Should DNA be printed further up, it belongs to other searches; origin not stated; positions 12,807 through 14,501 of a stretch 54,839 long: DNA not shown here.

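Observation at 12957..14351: MEDS sensor domain fused to a complete RadC/JAB module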

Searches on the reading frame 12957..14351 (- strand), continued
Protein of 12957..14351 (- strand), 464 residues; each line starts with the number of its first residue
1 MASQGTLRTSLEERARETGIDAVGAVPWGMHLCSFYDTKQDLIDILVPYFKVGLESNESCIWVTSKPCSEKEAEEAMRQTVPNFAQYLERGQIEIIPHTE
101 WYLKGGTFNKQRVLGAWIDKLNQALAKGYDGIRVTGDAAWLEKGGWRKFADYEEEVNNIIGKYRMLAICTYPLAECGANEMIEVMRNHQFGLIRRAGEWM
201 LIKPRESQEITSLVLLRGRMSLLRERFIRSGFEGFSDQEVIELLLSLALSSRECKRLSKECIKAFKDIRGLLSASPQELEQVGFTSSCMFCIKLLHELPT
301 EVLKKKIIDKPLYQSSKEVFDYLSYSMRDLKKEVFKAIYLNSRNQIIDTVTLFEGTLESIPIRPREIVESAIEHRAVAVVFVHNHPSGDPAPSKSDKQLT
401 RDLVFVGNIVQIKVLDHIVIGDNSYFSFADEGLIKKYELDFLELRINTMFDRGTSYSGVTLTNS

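Call 31: fold_search(model_id=the predicted structure, library=pdb)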
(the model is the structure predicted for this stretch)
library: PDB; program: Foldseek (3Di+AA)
matches with E <= 10: 1687; with E <= 0.001: 407
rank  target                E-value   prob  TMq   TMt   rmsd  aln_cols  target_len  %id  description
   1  2qlc_C                4.9e-13  1.00  0.25  0.88   2.3       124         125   40  The crystal structure of DNA repair protein RadC from Chlorobium tepidum TLS (released 2007-09-04)
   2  2qlc_E                1.2e-12  1.00  0.25  0.88   2.1       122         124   41  The crystal structure of DNA repair protein RadC from Chlorobium tepidum TLS (released 2007-09-04)
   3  2qlc_A                4.6e-12  1.00  0.25  0.88   2.0       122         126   41  The crystal structure of DNA repair protein RadC from Chlorobium tepidum TLS (released 2007-09-04)
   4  2qlc_B                3.4e-11  1.00  0.25  0.89   2.3       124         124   40  The crystal structure of DNA repair protein RadC from Chlorobium tepidum TLS (released 2007-09-04)
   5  2qlc_D                1.3e-10  1.00  0.25  0.89   2.2       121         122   41  The crystal structure of DNA repair protein RadC from Chlorobium tepidum TLS (released 2007-09-04)
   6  4yds                  6.2e-08  1.00  0.30  0.55   6.2       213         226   14  FlaH from Sulfolobus acidocaldarius with ATP and Mg-Ion (released 2015-11-11)
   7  2w0m                  5.4e-06  1.00  0.30  0.59   5.0       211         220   18  Crystal Structure of sso2452 from Sulfolobus solfataricus P2 (released 2009-05-19)
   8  1fx0_A                7.7e-06  1.00  0.29  0.28  19.5       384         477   11  Crystal structure of the chloroplast F1-ATPase from spinach (released 2001-09-25)
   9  7dyk_A                1.1e-05  1.00  0.29  0.29  17.3       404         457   11  Crystal Structure of Cyanobacterial Circadian Clock Protein KaiC (released 2022-04-27)
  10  9fp0_E                1.3e-05  1.00  0.25  0.24  25.1       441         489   12  Cryo-EM structure of the 'crown'less Bcs macrocomplex for E. coli cellulose secretion in non-saturating c-di-GMP (loca (released 2024-10-16)
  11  9fo7_E                1.4e-05  1.00  0.25  0.24  17.3       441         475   10  Cryo-EM structure of the BcsE2F2 regulatory subcomplex from the E. coli Bcs macrocomplex for cellulose secretion (loca (released 2024-10-16)
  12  7dy2_H                1.8e-05  1.00  0.31  0.31   5.1       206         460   15  Crystal Structure of Cyanobacterial Circadian Clock Protein KaiC (released 2022-04-27)
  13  9fnn_U                1.8e-05  1.00  0.26  0.24  16.7       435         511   10  Cryo-EM structure of the c-di-GMP-saturated 'crown'less Bcs macrocomplex for cellulose secretion in E. coli (released 2024-10-16)
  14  9fnn_E                1.8e-05  1.00  0.25  0.24  17.4       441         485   10  Cryo-EM structure of the c-di-GMP-saturated 'crown'less Bcs macrocomplex for cellulose secretion in E. coli (released 2024-10-16)
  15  8wv8_A                2.2e-05  1.00  0.28  0.29  16.9       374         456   11  Crystal Structure of Cyanobacterial Circadian Clock Protein KaiC (released 2023-12-27)
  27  4tl7_D                4.0e-05  1.00  0.32  0.58   5.1       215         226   16  Crystal structure of N-terminal C1 domain of KaiC (released 2015-07-01)
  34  4tl7_E                4.8e-05  1.00  0.32  0.59   4.7       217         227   16  Crystal structure of N-terminal C1 domain of KaiC (released 2015-07-01)
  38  2dr3_A                5.1e-05  1.00  0.32  0.59   5.5       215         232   16  Crystal Structure of RecA superfamily ATPase PH0284 from Pyrococcus horikoshii OT3 (released 2006-12-06)
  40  2dr3_C                5.1e-05  1.00  0.31  0.55   5.5       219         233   16  Crystal Structure of RecA superfamily ATPase PH0284 from Pyrococcus horikoshii OT3 (released 2006-12-06)
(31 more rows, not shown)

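Call 44: find_encoding_contigs(protein=P0002, flank=10000, max_places=3)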
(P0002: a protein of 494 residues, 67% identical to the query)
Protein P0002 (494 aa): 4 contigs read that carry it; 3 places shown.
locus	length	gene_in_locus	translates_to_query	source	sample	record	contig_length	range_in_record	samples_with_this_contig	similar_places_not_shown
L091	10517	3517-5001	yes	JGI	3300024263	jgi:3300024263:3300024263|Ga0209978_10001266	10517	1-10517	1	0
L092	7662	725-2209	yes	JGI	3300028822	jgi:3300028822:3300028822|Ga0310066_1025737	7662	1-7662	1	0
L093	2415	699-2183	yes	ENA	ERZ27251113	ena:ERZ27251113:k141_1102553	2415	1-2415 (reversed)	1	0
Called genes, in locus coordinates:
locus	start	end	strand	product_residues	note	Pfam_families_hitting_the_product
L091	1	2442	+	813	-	?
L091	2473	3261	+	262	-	PF20582:UPF0758_N, PF04002:RadC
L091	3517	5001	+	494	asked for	PF14417:MEDS, PF04002:RadC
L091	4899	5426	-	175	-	PF01035:DNA_binding_1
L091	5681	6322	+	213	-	PF00753:Lactamase_B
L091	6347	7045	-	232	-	PF02585:PIG-L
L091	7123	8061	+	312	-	PF00583:Acetyltransf_1, PF13673:Acetyltransf_10 (weak), PF13508:Acetyltransf_7, PF13527:Acetyltransf_9 (weak), PF00583:Acetyltransf_1, PF13673:Acetyltransf_10, PF13508:Acetyltransf_7, PF08445:FR47, +4 more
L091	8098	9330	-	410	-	PF13439:Glyco_transf_4, PF20706:GT4-conflict, PF13579:Glyco_trans_4_4, PF00534:Glycos_transf_1, PF13692:Glyco_trans_1_4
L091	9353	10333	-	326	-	PF13480:Acetyltransf_6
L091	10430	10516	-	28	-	?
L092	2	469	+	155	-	?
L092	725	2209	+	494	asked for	PF14417:MEDS, PF04002:RadC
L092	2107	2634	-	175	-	PF01035:DNA_binding_1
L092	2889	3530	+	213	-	PF00753:Lactamase_B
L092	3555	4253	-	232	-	PF02585:PIG-L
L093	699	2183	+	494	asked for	PF14417:MEDS, PF04002:RadC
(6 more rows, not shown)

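Call 45: find_encoding_contigs(protein=P0016, flank=10000, max_places=2)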
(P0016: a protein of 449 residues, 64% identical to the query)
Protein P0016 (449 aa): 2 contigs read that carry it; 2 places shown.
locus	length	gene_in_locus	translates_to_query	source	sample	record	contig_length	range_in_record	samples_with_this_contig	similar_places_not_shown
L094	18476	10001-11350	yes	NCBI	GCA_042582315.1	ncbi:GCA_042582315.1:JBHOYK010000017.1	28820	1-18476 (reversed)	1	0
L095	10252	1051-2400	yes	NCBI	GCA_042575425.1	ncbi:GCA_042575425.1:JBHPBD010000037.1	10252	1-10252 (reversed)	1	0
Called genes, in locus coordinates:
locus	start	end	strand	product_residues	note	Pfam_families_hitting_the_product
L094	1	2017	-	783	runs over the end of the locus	PF09250:Prim-Pol, PF08708:PriCT_1, PF08706:D5_N, PF19263:DUF5906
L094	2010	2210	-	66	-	PF12728:HTH_17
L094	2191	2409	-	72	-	PF12844:HTH_19, PF13560:HTH_31, PF01381:HTH_3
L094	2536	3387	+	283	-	-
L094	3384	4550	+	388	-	PF14657:Arm-DNA-bind_4 (weak), PF14659:Phage_int_SAM_3, PF00589:Phage_integrase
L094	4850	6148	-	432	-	-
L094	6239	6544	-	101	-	PF24696:UGSC (weak)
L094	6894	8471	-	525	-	PF00496:SBP_bac_5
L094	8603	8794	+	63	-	-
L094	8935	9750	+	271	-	PF20582:UPF0758_N, PF04002:RadC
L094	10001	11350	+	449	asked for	PF14417:MEDS, PF04002:RadC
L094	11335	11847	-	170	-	PF01035:DNA_binding_1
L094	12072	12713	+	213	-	PF00753:Lactamase_B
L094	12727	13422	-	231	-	PF02585:PIG-L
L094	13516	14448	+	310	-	PF13302:Acetyltransf_3 (weak), PF00583:Acetyltransf_1, PF13673:Acetyltransf_10, PF13508:Acetyltransf_7, PF00583:Acetyltransf_1, PF13673:Acetyltransf_10, PF13508:Acetyltransf_7, PF08445:FR47, +2 more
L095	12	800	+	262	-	PF20582:UPF0758_N, PF04002:RadC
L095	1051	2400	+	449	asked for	PF14417:MEDS, PF04002:RadC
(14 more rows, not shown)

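Call 52: search_protein_families(library=padloc, proteins=[window:12957-14351:-], max_evalue=0.001)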
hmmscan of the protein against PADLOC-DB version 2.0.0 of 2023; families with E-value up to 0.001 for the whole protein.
window:12957-14351:- (464 aa): 0 families

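Call 60: list_cluster_members(proteins=[P0006, P0051, P0053, P0054, P0055, P0044, P0052, P0100, P0103, P0113])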
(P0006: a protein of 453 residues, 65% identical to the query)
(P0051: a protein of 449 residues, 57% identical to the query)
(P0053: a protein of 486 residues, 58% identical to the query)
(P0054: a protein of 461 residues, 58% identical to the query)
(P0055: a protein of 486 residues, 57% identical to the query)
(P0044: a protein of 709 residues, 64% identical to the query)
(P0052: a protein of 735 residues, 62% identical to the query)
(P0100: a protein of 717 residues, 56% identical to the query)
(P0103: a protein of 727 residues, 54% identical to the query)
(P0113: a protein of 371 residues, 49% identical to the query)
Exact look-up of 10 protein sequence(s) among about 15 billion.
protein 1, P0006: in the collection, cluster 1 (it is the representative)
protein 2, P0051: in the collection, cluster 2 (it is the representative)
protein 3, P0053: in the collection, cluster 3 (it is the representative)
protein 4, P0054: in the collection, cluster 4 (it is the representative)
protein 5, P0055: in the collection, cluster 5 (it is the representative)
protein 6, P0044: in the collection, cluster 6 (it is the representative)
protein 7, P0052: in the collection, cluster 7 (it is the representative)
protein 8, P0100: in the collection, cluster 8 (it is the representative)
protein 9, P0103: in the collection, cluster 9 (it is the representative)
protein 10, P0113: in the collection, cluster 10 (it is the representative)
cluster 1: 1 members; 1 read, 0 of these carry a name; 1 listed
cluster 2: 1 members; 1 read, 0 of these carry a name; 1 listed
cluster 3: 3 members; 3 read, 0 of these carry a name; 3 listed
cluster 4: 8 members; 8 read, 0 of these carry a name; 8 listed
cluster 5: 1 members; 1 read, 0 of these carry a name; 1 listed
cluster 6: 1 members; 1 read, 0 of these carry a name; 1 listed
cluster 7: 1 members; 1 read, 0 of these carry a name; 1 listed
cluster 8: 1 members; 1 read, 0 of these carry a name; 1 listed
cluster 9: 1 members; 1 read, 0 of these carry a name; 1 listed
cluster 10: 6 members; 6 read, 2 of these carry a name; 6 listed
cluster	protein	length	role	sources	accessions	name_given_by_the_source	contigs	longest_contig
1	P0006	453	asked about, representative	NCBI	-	-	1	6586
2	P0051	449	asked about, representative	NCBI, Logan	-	-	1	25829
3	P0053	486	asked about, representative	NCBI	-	-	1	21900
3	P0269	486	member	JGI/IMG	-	-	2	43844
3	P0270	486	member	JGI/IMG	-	-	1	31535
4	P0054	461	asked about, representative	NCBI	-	-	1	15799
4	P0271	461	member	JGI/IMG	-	-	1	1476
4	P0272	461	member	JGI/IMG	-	-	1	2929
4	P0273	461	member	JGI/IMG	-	-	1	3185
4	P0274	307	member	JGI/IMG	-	-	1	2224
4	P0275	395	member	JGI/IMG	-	-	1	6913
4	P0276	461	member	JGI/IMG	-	-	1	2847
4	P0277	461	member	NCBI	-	-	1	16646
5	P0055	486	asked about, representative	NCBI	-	-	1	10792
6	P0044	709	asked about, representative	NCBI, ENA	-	-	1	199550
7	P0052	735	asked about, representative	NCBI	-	-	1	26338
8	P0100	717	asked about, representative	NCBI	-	-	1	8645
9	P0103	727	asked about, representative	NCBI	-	-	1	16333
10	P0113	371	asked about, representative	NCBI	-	-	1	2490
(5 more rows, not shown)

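Call 63: find_encoding_contigs(protein=P0001, flank=5000, max_places=3)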
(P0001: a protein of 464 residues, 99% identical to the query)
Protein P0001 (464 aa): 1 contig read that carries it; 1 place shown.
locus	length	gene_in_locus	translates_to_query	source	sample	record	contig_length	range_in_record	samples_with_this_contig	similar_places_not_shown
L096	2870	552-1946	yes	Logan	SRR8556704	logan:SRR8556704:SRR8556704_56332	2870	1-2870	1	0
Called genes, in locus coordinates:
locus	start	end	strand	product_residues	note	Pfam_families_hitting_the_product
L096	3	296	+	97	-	?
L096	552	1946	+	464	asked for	PF14417:MEDS, PF04002:RadC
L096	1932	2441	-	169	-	PF01035:DNA_binding_1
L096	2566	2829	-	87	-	-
